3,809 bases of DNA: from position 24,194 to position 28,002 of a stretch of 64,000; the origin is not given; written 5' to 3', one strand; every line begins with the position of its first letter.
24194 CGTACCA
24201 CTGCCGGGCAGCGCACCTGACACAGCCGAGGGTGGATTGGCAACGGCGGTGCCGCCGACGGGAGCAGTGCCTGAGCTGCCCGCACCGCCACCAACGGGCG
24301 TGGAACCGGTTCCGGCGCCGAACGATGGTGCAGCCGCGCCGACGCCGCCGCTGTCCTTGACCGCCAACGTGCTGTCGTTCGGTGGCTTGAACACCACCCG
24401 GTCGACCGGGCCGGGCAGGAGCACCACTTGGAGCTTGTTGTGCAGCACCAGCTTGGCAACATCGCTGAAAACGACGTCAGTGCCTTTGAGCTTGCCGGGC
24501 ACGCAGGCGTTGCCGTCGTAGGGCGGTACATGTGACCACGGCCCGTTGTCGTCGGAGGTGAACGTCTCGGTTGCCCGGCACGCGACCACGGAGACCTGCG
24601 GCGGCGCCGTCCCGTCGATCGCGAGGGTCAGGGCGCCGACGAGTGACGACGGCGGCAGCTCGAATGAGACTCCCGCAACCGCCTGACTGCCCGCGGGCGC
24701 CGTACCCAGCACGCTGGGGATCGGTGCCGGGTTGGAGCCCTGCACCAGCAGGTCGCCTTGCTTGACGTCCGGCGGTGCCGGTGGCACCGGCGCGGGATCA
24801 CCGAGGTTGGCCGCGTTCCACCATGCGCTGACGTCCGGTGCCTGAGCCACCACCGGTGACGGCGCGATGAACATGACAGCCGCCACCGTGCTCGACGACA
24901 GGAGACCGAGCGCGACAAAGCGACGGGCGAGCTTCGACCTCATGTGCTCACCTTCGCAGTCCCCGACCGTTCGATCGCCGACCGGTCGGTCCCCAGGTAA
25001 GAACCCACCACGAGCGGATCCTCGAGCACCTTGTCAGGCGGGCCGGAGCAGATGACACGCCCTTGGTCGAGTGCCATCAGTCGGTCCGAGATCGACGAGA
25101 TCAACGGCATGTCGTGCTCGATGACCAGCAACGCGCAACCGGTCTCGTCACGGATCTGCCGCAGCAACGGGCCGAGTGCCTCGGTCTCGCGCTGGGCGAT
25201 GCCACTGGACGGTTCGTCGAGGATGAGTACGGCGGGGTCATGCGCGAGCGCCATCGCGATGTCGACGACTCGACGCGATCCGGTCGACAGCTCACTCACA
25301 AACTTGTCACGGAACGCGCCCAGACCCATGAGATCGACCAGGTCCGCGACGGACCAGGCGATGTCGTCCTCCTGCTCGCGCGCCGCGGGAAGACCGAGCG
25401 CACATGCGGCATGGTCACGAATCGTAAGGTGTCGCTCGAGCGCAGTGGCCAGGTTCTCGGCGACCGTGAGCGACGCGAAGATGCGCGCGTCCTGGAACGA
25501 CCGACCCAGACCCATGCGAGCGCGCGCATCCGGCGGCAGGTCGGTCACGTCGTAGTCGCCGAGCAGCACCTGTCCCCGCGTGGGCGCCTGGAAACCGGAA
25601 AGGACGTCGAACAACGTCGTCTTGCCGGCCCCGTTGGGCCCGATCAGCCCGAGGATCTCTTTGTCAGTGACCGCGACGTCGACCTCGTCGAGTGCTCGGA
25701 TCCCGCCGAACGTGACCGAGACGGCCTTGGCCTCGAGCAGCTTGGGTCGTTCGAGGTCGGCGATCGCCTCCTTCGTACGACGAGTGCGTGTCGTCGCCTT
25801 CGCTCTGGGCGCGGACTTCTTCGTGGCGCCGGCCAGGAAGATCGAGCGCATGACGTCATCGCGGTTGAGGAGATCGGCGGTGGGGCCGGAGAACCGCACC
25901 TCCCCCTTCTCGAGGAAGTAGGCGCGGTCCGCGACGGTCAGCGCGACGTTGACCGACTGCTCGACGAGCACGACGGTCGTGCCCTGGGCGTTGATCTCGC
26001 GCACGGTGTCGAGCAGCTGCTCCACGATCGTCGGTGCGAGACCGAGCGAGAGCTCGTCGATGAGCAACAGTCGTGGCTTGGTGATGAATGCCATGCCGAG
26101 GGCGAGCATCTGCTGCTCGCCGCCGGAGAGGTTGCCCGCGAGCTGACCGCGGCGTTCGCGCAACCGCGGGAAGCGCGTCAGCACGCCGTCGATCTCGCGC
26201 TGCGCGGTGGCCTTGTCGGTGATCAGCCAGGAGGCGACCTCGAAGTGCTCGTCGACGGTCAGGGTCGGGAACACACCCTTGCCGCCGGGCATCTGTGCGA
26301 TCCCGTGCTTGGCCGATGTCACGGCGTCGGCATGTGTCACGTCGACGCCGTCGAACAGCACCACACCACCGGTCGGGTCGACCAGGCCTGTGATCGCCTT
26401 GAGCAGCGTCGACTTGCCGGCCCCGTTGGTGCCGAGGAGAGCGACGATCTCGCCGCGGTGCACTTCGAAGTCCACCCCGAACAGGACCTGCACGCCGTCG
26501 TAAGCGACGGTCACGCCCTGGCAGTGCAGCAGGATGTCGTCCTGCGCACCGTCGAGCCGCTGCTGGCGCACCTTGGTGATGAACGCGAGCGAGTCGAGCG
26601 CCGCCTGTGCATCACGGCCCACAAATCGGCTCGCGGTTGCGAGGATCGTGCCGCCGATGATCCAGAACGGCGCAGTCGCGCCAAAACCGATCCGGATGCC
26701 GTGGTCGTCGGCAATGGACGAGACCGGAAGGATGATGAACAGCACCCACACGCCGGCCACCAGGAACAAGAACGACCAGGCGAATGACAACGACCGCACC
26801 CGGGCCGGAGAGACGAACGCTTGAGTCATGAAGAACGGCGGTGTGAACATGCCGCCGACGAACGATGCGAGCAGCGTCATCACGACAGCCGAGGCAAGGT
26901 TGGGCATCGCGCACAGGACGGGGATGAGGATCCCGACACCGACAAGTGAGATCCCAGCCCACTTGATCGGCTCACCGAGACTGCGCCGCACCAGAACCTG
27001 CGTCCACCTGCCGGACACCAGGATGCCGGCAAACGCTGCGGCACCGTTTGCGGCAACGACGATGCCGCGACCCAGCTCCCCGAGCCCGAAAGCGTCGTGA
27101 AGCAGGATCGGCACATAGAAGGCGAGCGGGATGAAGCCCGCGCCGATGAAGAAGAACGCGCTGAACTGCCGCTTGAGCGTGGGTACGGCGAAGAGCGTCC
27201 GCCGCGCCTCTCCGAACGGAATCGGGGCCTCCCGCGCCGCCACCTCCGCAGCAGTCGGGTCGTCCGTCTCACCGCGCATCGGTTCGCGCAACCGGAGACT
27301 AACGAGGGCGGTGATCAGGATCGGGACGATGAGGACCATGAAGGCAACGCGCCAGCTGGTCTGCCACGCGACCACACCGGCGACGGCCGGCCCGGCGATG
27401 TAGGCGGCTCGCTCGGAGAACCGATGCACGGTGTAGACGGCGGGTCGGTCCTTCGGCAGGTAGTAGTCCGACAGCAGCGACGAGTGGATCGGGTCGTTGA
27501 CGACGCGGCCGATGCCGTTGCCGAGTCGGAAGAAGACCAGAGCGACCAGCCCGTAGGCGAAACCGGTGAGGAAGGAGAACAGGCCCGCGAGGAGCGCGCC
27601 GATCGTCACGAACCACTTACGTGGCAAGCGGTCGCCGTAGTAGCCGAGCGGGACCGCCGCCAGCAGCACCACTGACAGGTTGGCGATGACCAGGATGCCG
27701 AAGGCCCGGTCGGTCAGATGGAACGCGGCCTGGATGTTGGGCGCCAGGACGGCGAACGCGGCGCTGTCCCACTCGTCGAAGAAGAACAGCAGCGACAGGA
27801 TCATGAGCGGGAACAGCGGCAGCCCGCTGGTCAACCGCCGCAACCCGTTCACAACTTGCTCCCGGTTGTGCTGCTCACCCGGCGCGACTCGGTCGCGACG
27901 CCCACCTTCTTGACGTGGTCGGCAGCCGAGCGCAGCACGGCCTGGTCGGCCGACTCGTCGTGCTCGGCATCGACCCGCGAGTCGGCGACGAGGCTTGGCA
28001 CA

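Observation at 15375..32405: Two paralogous, face-to-face HAAT-type ABC operons, each with a conserved uncharacterised fourth component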

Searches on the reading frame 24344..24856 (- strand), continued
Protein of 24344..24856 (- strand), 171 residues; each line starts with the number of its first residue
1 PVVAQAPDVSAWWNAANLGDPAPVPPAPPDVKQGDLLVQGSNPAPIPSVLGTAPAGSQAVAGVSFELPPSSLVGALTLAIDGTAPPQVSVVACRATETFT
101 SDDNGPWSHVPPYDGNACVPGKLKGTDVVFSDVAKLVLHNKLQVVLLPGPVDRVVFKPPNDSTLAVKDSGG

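Call 90: search_solved_structures(query=A4, max_evalue=10)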
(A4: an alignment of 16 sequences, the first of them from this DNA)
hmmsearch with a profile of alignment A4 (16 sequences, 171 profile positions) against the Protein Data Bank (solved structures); distinct sequences matched with E-value up to 10: 3.
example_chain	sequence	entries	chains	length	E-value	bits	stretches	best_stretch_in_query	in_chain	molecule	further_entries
9lty_A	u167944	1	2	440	0.24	14.8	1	11-105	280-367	Isopeptide-forming domain-containing fimbrial protein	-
3ljy_A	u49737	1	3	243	0.78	13.1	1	38-89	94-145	putative adhesin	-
3iie_A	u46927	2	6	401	1.2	12.5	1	41-99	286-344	1-deoxy-D-xylulose 5-phosphate reductoisomerase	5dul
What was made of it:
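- Tried and rejected: Only noise (call 90).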

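Call 96: search_dna_similar(query=P0259, collection=plasmids, mode=protein, max_evalue=0.001, max_rows=15)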
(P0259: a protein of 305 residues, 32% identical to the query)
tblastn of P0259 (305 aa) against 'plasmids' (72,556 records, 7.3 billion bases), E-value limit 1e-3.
No match.

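Call 97: search_dna_similar(query=L009:5621-7222:+, collection=plasmids, mode=protein, max_evalue=0.00001, max_rows=15)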
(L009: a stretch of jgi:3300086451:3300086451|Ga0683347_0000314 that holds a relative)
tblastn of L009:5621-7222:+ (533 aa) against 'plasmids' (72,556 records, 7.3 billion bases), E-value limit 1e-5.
No match.

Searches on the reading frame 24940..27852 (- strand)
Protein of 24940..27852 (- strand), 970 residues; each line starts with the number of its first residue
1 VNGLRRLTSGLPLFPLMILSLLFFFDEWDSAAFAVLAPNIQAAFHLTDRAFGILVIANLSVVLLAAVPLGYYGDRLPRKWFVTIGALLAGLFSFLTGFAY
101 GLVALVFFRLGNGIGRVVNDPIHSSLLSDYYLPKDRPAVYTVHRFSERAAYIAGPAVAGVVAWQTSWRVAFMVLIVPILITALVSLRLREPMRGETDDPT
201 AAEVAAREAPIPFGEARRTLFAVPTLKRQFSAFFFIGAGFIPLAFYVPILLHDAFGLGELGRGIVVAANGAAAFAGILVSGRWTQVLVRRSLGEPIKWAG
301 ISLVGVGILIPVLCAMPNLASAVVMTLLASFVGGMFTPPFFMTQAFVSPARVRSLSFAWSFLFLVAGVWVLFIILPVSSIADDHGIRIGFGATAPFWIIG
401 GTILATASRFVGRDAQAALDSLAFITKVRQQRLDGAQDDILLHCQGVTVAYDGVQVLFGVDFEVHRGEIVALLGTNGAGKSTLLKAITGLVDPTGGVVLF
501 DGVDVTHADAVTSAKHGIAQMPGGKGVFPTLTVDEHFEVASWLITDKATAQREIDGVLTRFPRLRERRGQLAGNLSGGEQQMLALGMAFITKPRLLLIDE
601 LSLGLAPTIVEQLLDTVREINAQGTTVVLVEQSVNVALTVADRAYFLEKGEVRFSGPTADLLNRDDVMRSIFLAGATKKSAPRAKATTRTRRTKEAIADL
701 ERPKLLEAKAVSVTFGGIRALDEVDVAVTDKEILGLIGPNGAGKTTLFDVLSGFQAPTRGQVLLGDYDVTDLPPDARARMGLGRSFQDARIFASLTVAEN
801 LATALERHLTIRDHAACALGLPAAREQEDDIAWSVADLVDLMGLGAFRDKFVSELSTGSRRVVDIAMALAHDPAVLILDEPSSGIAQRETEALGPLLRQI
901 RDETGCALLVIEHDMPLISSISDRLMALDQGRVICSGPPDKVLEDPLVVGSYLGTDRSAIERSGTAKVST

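Call 3: search_protein_families(library=pfam, proteins=[window:24940-27852:-])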
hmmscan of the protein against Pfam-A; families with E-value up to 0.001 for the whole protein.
window:24940-27852:- (970 aa): 15 families
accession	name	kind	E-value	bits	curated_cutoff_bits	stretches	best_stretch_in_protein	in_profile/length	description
PF00005.33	ABC_tran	-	6.1e-59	199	25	2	459-600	3-134/137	ABC transporter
PF07690.21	MFS_1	-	3.1e-31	109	33.4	1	19-363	1-339/347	Major Facilitator Superfamily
PF13304.12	AAA_21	-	1.9e-21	77.9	27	2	568-629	231-295/304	AAA domain, putative AbiEii toxin, Type IV TA system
PF13555.12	AAA_29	-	5.2e-10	39.4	27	1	460-494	15-49/61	P-loop containing region of AAA domain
PF13476.12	AAA_23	-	9.3e-09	36.6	27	0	717-751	6-39/201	AAA domain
PF02463.25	SMC_N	-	2e-08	34.3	40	0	468-487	25-44/220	RecF/RecN/SMC N terminal domain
PF13604.12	AAA_30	-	5.1e-06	26.8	27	0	468-630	19-122/191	AAA domain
PF13191.12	AAA_16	-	6.4e-06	27.2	32.6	0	465-531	22-82/167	AAA ATPase domain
PF13175.12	AAA_15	-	3.2e-05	24.2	32.1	0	469-492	25-48/374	AAA ATPase domain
PF03193.22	RsgA_GTPase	-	5.2e-05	23.6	30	0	466-489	105-128/174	RsgA GTPase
PF13401.12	AAA_22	-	8.4e-05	23.3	27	0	467-629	5-120/130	AAA domain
PF12399.14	BCA_ABC_TP_C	-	0.00014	21.8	25.5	1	932-956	1-25/27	Branched-chain amino acid ATP-binding cassette transporter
PF03137.26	OATP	-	0.00016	20.6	25.8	1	16-98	3-85/545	Organic Anion Transporter Polypeptide (OATP) family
PF13514.12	AAA_27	-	0.00051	20.1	22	0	460-490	19-49/206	AAA domain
PF01926.29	MMR_HSR1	-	0.00069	20.1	21.9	0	470-490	2-22/113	50S ribosome-binding GTPase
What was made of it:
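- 24940..26538 (-): c3m, C-terminal two thirds: LivF-LivG type double ATPase (residues ~439-970). ABC_tran x2 and BCA_ABC_TP_C (call 3).
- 26563..27852 (-): c3m, N-terminal third: MFS_1 permease domain fused to the ATPase (residues 1-430). MFS_1, 109 bits against a 33.4-bit cut-off (call 3).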

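Call 4: search_protein_families(library=ncbifam, proteins=[window:24940-27852:-], max_evalue=0.01)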
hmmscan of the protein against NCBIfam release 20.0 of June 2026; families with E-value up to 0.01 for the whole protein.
window:24940-27852:- (970 aa): 218 families (the best 25 are shown)
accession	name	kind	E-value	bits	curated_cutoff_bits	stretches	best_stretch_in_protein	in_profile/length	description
TIGR03411.1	urea_trans_UrtD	equivalog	1.1e-94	316.7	304.1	2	705-955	2-242/242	urea ABC transporter ATP-binding protein UrtD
TIGR03410.1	urea_trans_UrtE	equivalog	3.8e-94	314.5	285.8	2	442-669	1-226/230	urea ABC transporter ATP-binding subunit UrtE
NF008449.1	PRK11300.1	equivalog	7.8e-91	303.8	362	2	704-955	4-254/255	high-affinity branched-chain amino acid ABC transporter ATP-binding protein LivG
NF008626.0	PRK11614.1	equivalog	1.6e-86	289.6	441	2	439-675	3-237/237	high-affinity branched-chain amino acid ABC transporter ATP-binding protein LivF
TIGR04406.1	LPS_export_lptB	equivalog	2e-82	276.1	240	2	706-956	2-236/239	LPS export ABC transporter ATP-binding protein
TIGR01188.1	drrA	subfamily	2.7e-74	250.2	312.45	2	714-941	2-210/302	daunorubicin resistance ABC transporter, ATP-binding protein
TIGR03265.1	PhnT2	equivalog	1.7e-68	231.4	457.7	2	705-946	4-226/353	putative 2-aminoethylphosphonate ABC transporter ATP-binding protein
TIGR00968.1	3a0106s01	subfamily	9.4e-66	221.7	342.75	2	709-947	4-223/237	sulfate ABC transporter ATP-binding protein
TIGR03864.1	PQQ_ABC_ATP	hypoth_equivalog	1e-64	218.3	302.25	2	706-944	2-221/236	ABC transporter, ATP-binding subunit, PQQ-dependent alcohol dehydrogenase system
NF047930.1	ABC_ATP_B6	equivalog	1.5e-64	218.5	670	2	707-942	4-223/510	putative B6 ABC transporter ATP-binding protein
NF008144.0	PRK10895.1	equivalog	1.9e-63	214.1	381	2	706-956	4-238/241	LPS export ABC transporter ATP-binding protein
NF010068.0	PRK13548.1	equivalog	2.5e-63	213.6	261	2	704-948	4-236/261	heme ABC transporter ATP-binding protein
NF006987.0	PRK09452.1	equivalog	1e-62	212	482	2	697-948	9-243/378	spermidine/putrescine ABC transporter ATP-binding protein PotA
NF011967.0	PRK15439.1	equivalog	3.1e-62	210.6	586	2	438-672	8-237/510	autoinducer 2 ABC transporter ATP-binding protein LsrA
NF043075.1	MMSYN1_0197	equivalog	6.6e-62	209.4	550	2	705-946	2-224/341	spermidine/putrescine ABC transporter ATP-binding protein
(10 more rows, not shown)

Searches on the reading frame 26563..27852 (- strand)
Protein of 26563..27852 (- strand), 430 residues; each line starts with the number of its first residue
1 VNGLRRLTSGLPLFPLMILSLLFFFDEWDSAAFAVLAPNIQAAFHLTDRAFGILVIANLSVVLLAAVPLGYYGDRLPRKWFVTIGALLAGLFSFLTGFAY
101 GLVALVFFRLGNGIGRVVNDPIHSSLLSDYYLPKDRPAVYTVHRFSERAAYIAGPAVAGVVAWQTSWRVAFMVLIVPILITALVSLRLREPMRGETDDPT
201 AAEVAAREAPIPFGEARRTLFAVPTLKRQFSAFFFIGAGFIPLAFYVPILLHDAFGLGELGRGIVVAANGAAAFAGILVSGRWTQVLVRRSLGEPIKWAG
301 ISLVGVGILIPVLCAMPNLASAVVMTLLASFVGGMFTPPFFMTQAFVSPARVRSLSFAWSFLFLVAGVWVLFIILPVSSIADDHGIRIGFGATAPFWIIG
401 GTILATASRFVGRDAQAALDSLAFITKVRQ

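Call 57: search_protein_families(library=ncbifam, proteins=[window:26563-27852:-], max_evalue=0.01)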
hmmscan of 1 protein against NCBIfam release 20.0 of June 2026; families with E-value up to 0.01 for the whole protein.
window:26563-27852:- (430 aa): 20 families
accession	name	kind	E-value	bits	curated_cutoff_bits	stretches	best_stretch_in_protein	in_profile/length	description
TIGR00895.1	2A0115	subfamily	1.1e-15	57.5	418.55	1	18-193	20-197/398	aromatic acid/H+ symport family MFS transporter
TIGR00881.1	2A0104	subfamily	3.5e-14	52.6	407.75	1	32-195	13-177/379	phosphoglycerate transporter protein PgtP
TIGR00893.1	2A0114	subfamily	8.7e-14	51.2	395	1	29-401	9-392/399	D-galactonate transporter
NF053517.1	HbztTptrPcaK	equivalog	1.1e-10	41.1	770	1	18-189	23-195/437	4-hydroxybenzoate transporter PcaK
NF008586.0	PRK11551.1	equivalog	6.8e-10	38.5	410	1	21-336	22-321/406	3-(3-hydroxy-phenyl)propionate transporter MhpT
TIGR00891.1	2A0112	subfamily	2.1e-09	37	552.9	1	21-190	19-190/405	sialate:H+ symport family MFS transporter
TIGR00711.1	efflux_EmrB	subfamily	1.2e-08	34.2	230.2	1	18-186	6-174/485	DHA2 family efflux MFS transporter permease subunit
TIGR00880.1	2_A_01_02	superfamily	2.1e-08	34.4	131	1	52-188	1-137/141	multidrug resistance protein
NF008661.1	PRK11663.1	subfamily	3.1e-08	33.1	564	1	31-190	47-207/439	MFS transporter family glucose-6-phosphate receptor UhpC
NF000391.1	EmrB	exception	2.3e-07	29.9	925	1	17-187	14-187/501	multidrug efflux MFS transporter permease subunit EmrB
NF000031.1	MFS_efflux_LmrA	exception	1.1e-06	27.6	850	1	17-186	34-203/484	lincomycin efflux MFS transporter Lmr(A)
TIGR00898.1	2A0119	subfamily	3.8e-06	26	550.75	1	62-193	139-267/506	cation transport protein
NF041041.1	FslD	exception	5.8e-06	25.7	500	1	36-183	36-179/396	rhizoferrin import MFS transporter FslD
NF011571.1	PRK14995.1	subfamily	9.5e-06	24.6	701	1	16-184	8-176/493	SmvA family efflux MFS transporter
NF040856.1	FexB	exception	3.5e-05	22.8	950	1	54-183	53-183/469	chloramphenicol/florfenicol efflux MFS transporter FexB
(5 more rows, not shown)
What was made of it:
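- The MFS matches are weak (E 4e-9 at best) and equally close to aromatic-acid symporters (call 57).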

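Call 58: search_solved_structures(query=window:26563-27852:-, max_evalue=0.01)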
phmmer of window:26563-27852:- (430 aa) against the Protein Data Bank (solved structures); distinct sequences matched with E-value up to 0.01: 10.
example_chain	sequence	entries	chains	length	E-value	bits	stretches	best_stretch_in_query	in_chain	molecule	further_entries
6e8j_A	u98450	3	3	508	3.9e-09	39.3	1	14-146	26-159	Major facilitator family transporter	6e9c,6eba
9boi_A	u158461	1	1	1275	6.1e-07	32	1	10-198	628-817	mVenus,Maltose/maltodextrin-binding periplasmic protein,Protein spinster homolog 1,Designe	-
9vhd_B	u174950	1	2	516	1.5e-05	27.4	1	27-224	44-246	Putative MFS-type transporter EfpA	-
8zar_J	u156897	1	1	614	7.8e-05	25.1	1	16-189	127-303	Multidrug export protein EmrB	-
8zal_J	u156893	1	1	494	9.8e-05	24.8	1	17-189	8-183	Multidrug export protein EmrB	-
8g92_A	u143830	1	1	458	0.0022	20.3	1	23-212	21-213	Sphingosine-1-phosphate transporter SPNS2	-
8ex4_A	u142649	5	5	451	0.0022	20.3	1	24-212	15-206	Sphingosine-1-phosphate transporter SPNS2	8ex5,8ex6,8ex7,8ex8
9w1p_A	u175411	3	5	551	0.0045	19.3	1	29-174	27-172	Glucose-6-phosphate exchanger SLC37A4,Soluble cytochrome b562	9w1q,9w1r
9ucm_A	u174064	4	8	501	0.0052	19.1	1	68-185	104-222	Glucose-6-phosphate exchanger SLC37A2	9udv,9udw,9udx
6e9o_B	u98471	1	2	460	0.006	18.9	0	25-386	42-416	D-galactonate transport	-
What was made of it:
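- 26563..27852 (-): Best PDB sequence matches are Spinster homologue 6e8j (E 3.9e-9), Spns1, EfpA and EmrB (call 58).
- On Major facilitator superfamily (PF07690), N-terminal third of c3m: Subfamily assignment is inconclusive between AAHS/ACS and Spinster-like (calls 57, 58).
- The best PDB sequence relatives of the MFS domain are the lipid transporters Spns and EfpA (call 58).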
